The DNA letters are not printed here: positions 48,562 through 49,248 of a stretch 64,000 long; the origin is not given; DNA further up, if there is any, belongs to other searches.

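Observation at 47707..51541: Gmd - FdtA-like cupin - methyltransferase - methyltransferase - DegT aminotransferase: candidate pathway to an N-methylated GDP-amino-dideoxyhexose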

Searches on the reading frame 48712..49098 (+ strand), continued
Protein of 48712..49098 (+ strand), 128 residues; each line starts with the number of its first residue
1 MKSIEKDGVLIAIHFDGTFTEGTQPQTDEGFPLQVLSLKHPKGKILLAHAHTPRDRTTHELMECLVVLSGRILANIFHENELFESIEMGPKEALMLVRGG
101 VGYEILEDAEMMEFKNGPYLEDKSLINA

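Call 31: find_encoding_contigs(protein=window:48712-49098:+, flank=10000, max_places=4)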
Protein window:48712-49098:+ (128 aa): 20 contigs read that carry it; 4 places shown.
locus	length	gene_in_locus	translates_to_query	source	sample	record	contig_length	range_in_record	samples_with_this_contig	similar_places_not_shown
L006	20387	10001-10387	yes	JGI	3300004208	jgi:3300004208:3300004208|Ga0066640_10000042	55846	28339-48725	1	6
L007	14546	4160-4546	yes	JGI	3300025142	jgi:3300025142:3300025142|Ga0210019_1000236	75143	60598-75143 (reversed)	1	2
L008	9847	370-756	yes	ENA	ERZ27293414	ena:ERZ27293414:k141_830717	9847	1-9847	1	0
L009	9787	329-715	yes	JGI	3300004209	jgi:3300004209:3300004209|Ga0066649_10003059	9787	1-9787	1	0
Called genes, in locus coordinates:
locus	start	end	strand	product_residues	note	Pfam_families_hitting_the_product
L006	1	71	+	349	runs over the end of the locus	PF13692:Glyco_trans_1_4 (weak), PF00534:Glycos_transf_1 (weak)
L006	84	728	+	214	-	PF13489:Methyltransf_23 (weak)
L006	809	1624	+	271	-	PF01061:ABC2_membrane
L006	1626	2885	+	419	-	PF00005:ABC_tran, PF13304:AAA_21 (faint), PF14524:Wzt_C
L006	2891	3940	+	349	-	PF13489:Methyltransf_23, PF13847:Methyltransf_31 (weak), PF08241:Methyltransf_11, PF08242:Methyltransf_12, PF13649:Methyltransf_25 (faint)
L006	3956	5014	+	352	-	PF03102:NeuB, PF08666:SAF (faint)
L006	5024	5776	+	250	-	PF05711:TylF (weak), PF13578:Methyltransf_24, PF05711:TylF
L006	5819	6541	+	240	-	PF02348:CTP_transf_3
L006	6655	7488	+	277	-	PF00389:2-Hacid_dh, PF02826:2-Hacid_dh_C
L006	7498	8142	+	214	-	PF00535:Glycos_transf_2, PF10111:Glyco_tranf_2_2 (weak), PF13641:Glyco_tranf_2_3 (weak)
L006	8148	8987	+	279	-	-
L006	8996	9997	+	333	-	PF01370:Epimerase, PF02719:Polysacc_synt_2, PF04321:RmlD_sub_bind, PF16363:GDP_Man_Dehyd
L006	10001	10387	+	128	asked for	-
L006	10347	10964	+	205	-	PF08241:Methyltransf_11 (weak), PF13649:Methyltransf_25 (weak)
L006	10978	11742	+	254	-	PF05175:MTS (weak), PF13489:Methyltransf_23, PF03291:mRNA_G-N7_MeTrfase (faint), PF13847:Methyltransf_31, PF08241:Methyltransf_11, PF08242:Methyltransf_12, PF13649:Methyltransf_25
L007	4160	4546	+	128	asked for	-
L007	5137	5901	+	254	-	PF05175:MTS (weak), PF13489:Methyltransf_23, PF03291:mRNA_G-N7_MeTrfase (faint), PF13847:Methyltransf_31, PF08241:Methyltransf_11, PF08242:Methyltransf_12, PF13649:Methyltransf_25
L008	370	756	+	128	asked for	-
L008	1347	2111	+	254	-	PF05175:MTS (weak), PF13489:Methyltransf_23, PF03291:mRNA_G-N7_MeTrfase (faint), PF13847:Methyltransf_31, PF08241:Methyltransf_11, PF08242:Methyltransf_12, PF13649:Methyltransf_25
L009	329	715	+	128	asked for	-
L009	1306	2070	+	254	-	PF05175:MTS (weak), PF13489:Methyltransf_23, PF03291:mRNA_G-N7_MeTrfase (faint), PF13847:Methyltransf_31, PF08241:Methyltransf_11, PF08242:Methyltransf_12, PF13649:Methyltransf_25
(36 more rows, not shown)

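Call 32: predict_structure(alignment_id=A2)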
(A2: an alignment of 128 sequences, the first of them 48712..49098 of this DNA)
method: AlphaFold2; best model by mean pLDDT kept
length: 128 residues; sequences in the alignment: 128
mean_pLDDT: 96.4   pTM: 0.87
mean pLDDT of the five models: 96.4, 96.3, 96.3, 96.3, 95.7
residues with pLDDT >= 90: 126; 70-90: 1; 50-70: 1; < 50: 0
segments of 3 or more residues with pLDDT < 50: none
pLDDT, mean of each block of 10 residues (from residue 1): 97 97 97 97 97 94 98 97 98 97 98 96 88
secondary structure, 60 per line:
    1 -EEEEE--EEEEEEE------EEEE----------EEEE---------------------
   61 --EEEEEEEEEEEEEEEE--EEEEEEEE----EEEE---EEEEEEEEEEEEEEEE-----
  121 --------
elements in order: E2-6 E9-15 E22-25 E36-39 E63-78 E81-88 E93-96 E100-115
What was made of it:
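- Checked: The AF2 model built on 128 relatives is an all-beta barrel with pLDDT 96.4 (call 32).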

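Call 35: find_encoding_contigs(protein=P0004, flank=7000, max_places=2)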
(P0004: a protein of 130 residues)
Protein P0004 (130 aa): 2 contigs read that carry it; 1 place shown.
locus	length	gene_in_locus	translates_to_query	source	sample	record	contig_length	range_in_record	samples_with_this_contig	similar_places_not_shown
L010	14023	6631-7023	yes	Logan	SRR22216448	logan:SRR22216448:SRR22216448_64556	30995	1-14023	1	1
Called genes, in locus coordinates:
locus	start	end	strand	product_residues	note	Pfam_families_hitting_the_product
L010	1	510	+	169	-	?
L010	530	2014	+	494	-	PF00884:Sulfatase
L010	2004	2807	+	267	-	PF00535:Glycos_transf_2, PF10111:Glyco_tranf_2_2, PF13641:Glyco_tranf_2_3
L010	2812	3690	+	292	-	PF08241:Methyltransf_11, PF13649:Methyltransf_25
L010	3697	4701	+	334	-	PF13480:Acetyltransf_6 (weak), PF02388:FemAB (weak)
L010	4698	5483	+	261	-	PF01522:Polysacc_deac_1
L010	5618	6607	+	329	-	PF01370:Epimerase, PF02719:Polysacc_synt_2 (faint), PF04321:RmlD_sub_bind, PF16363:GDP_Man_Dehyd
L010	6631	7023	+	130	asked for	-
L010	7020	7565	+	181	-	PF08241:Methyltransf_11 (weak), PF01209:Ubie_methyltran (weak)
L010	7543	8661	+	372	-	PF00266:Aminotran_5 (faint), PF01041:DegT_DnrJ_EryC1, PF00155:Aminotran_1_2 (faint)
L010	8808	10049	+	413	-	-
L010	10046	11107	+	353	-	-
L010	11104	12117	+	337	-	PF00535:Glycos_transf_2, PF10111:Glyco_tranf_2_2, PF13641:Glyco_tranf_2_3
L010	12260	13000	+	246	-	-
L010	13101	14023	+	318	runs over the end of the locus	PF01073:3Beta_HSD, PF01370:Epimerase, PF02719:Polysacc_synt_2, PF04321:RmlD_sub_bind (weak), PF07993:NAD_binding_4 (faint), PF16363:GDP_Man_Dehyd, PF13460:NAD_binding_10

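Call 36: find_encoding_contigs(protein=P0006, flank=7000, max_places=2)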
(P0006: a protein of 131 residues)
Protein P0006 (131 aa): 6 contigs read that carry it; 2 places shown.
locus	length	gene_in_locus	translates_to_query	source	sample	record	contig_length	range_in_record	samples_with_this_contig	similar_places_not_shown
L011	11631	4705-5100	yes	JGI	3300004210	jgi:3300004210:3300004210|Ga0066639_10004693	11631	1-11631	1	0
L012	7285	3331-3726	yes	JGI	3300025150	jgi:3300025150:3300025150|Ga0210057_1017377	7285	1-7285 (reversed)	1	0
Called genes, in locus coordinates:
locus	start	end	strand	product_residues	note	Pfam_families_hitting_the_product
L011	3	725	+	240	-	?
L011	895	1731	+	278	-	PF02475:TRM5-TYW2_MTfase (weak), PF05050:Methyltransf_21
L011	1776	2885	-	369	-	PF00155:Aminotran_1_2, PF01041:DegT_DnrJ_EryC1, PF01053:Cys_Met_Meta_PP, PF01212:Beta_elim_lyase, PF00266:Aminotran_5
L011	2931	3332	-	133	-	PF05523:FdtA (weak), PF14667:Polysacc_synt_C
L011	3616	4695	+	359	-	PF01370:Epimerase, PF04321:RmlD_sub_bind, PF16363:GDP_Man_Dehyd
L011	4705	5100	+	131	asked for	-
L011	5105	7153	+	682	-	PF00534:Glycos_transf_1, PF13692:Glyco_trans_1_4, PF05050:Methyltransf_21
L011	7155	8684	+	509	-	PF05159:Capsule_synth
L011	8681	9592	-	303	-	PF13469:Sulfotransfer_3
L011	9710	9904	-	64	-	-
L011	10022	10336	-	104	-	-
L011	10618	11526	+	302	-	PF01507:PAPS_reduct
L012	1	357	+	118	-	?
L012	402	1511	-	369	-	PF00155:Aminotran_1_2, PF01041:DegT_DnrJ_EryC1, PF01053:Cys_Met_Meta_PP, PF01212:Beta_elim_lyase, PF00266:Aminotran_5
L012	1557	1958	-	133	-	PF05523:FdtA (weak), PF14667:Polysacc_synt_C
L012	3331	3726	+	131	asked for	-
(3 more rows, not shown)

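Call 39: fold_search(model_id=the predicted structure, library=pdb)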
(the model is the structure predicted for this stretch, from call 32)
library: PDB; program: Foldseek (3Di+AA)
matches with E <= 10: 1189; with E <= 0.001: 0
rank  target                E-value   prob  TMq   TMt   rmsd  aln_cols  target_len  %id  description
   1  4zu7_B                3.0e-02  0.98  0.43  0.41  13.9       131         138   15  X-ray structure if the QdtA 3,4-ketoisomerase from Thermoanaerobacterium thermosaccharolyticum, double mutant Y17R/R97 (released 2015-07-15)
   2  2pam_A                3.2e-02  0.97  0.40  0.38  13.8       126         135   17  Structure of a H49N, H51N double mutant dTDP-4-keto-6-deoxy-D-glucose-3,4-ketoisomerase from Aneurinibacillus thermoae (released 2007-04-24)
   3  5tpu_D                3.5e-02  0.98  0.45  0.44  14.1       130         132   15  x-ray structure of the WlaRB TDP-quinovose 3,4-ketoisomerase from campylobacter jejuni (released 2017-02-01)
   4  5tpu_A                3.5e-02  0.98  0.46  0.45  14.1       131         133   14  x-ray structure of the WlaRB TDP-quinovose 3,4-ketoisomerase from campylobacter jejuni (released 2017-02-01)
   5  2pak_A                5.2e-02  0.95  0.42  0.40  14.3       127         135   18  Structure of a H51N mutant dTDP-4-keto-6-deoxy-D-glucose-3,4-ketoisomerase from Aneurinibacillus thermoaerophilus comp (released 2007-04-24)
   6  4mzu_A                6.1e-02  1.00  0.40  0.19   2.7        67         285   18  Crystal structure of FdtD, a bifunctional ketoisomerase/N-acetyltransferase from Shewanella denitrificans (released 2013-10-09)
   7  4zu4_E                6.5e-02  1.00  0.42  0.37   3.0        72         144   17  X-ray structure of the 3,4-ketoisomerase domain of FdtD from Shewanella denitrificans (released 2015-07-15)
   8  2pak_B                6.5e-02  0.93  0.40  0.39  13.8       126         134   17  Structure of a H51N mutant dTDP-4-keto-6-deoxy-D-glucose-3,4-ketoisomerase from Aneurinibacillus thermoaerophilus comp (released 2007-04-24)
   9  4zu4_D                6.8e-02  1.00  0.42  0.38   2.9        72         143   17  X-ray structure of the 3,4-ketoisomerase domain of FdtD from Shewanella denitrificans (released 2015-07-15)
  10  7n67_B                6.8e-02  0.96  0.43  0.41  14.4       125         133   16  Crystal structure of HCAN_0198, a 3,4-ketoisomerase from Helicobacter canadensis (released 2021-06-23)
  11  1juh_D                6.8e-02  0.87  0.31  0.14  13.2        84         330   19  Crystal Structure of Quercetin 2,3-dioxygenase (released 2002-05-22)
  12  4zu7_G                7.2e-02  0.96  0.46  0.43  14.4       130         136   12  X-ray structure if the QdtA 3,4-ketoisomerase from Thermoanaerobacterium thermosaccharolyticum, double mutant Y17R/R97 (released 2015-07-15)
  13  1gqh_D                7.2e-02  0.95  0.32  0.14   5.9        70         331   20  Quercetin 2,3-dioxygenase in complex with the inhibitor kojic acid (released 2002-06-21)
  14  4zu4_A                7.6e-02  0.99  0.44  0.40  12.3       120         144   16  X-ray structure of the 3,4-ketoisomerase domain of FdtD from Shewanella denitrificans (released 2015-07-15)
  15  2pa7_B                8.1e-02  0.94  0.39  0.37  14.8       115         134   18  Structure of Wild-Type dTDP-4-keto-6-deoxy-D-glucose-3,4-ketoisomerase from Aneurinibacillus thermoaerophilus in compl (released 2007-04-24)
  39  1nyw_B                1.3e-01  0.99  0.39  0.27   3.3        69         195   17  The high resolution structures of RmlC from Streptoccus suis in complex with dTDP-D-glucose (released 2003-06-24)
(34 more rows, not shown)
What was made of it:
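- On FdtA/QdtA (WxcM-like) sugar 3,4-ketoisomerases, Pfam PF05523: Quercetinase, RmlC and ChmJ follow closely (call 39).
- Closest known: dTDP-sugar 3,4-ketoisomerases FdtA, QdtA, WlaRB, FdtD, HCAN_0198. Same: They are single-domain cupins of about 135 aa, and they are the top Foldseek neighbours of the pLDDT-96 model (call 39).
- Foldseek ranks 3,4-ketoisomerases above RmlC/ChmJ (call 39). Foldseek's top PDB neighbours are QdtA, FdtA, WlaRB, FdtD and HCAN_0198, all roughly 135-aa 3,4-ketoisomerases (call 39). Foldseek scores are weak (E 0.03-0.1, TM 0.40-0.46) and close to those of quercetinase, RmlC and cysteine dioxygenase (call 39).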

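Call 48: search_solved_structures(query=L011:2931-3332:-, max_evalue=0.01, show_alignments=5)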
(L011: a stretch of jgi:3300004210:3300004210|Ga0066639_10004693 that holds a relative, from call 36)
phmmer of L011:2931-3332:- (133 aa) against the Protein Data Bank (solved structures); distinct sequences matched with E-value up to 0.01: 2.
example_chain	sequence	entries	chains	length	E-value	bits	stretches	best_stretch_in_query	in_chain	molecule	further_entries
4yrd_A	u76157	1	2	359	0.0047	20.2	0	18-83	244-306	Capsular polysaccharide synthesis enzyme Cap5F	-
2zkl_A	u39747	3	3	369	0.005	20.1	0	18-82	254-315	Capsular polysaccharide synthesis enzyme Cap5F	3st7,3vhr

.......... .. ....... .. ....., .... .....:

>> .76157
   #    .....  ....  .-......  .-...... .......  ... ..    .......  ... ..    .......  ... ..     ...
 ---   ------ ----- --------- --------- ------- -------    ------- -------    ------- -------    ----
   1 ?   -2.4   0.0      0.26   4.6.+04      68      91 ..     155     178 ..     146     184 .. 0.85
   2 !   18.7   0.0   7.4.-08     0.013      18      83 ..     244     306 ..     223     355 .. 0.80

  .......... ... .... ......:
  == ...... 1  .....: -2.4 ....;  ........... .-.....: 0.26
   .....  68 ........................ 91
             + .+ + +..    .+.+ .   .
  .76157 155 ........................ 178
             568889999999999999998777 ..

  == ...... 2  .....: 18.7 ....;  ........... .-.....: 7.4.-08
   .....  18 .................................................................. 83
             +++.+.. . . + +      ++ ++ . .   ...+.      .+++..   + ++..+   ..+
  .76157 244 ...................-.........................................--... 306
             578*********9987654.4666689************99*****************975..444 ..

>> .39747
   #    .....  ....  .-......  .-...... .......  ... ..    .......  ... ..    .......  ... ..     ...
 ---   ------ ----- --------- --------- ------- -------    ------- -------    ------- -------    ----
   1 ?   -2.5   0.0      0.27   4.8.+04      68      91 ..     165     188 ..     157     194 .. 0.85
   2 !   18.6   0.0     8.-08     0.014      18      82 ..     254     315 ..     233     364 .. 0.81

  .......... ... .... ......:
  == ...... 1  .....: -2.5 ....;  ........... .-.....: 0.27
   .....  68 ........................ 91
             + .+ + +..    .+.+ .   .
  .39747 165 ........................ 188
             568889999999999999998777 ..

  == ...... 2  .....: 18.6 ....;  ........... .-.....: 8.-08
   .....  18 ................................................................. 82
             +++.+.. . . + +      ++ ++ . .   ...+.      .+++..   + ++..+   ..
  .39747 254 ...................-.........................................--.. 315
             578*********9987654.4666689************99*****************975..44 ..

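Call 49: find_encoding_contigs(protein=P0008, flank=6000, max_places=2)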
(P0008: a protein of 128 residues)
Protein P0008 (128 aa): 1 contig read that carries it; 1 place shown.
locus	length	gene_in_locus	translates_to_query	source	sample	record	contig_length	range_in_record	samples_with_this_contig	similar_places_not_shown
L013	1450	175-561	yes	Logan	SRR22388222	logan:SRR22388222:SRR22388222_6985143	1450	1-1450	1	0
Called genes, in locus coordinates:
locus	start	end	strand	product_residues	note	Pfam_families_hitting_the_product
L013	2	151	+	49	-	?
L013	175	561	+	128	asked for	-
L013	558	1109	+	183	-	PF08241:Methyltransf_11 (weak)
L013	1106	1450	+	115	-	?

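Call 50: find_encoding_contigs(protein=P0009, flank=6000, max_places=2)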
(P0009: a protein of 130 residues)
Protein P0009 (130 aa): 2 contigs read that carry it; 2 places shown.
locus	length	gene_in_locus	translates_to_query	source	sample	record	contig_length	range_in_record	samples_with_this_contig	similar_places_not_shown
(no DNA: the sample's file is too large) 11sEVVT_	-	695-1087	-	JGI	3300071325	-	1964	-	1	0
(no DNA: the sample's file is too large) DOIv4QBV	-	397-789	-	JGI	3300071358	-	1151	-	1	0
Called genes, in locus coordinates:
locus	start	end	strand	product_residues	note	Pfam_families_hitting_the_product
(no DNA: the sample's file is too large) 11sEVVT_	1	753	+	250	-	?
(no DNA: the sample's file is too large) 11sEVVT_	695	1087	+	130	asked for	-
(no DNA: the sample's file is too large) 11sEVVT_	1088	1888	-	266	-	PF00535:Glycos_transf_2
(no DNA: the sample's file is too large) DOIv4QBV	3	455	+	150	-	?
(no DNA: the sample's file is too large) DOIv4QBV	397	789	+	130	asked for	-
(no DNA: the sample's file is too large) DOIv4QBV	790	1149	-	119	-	?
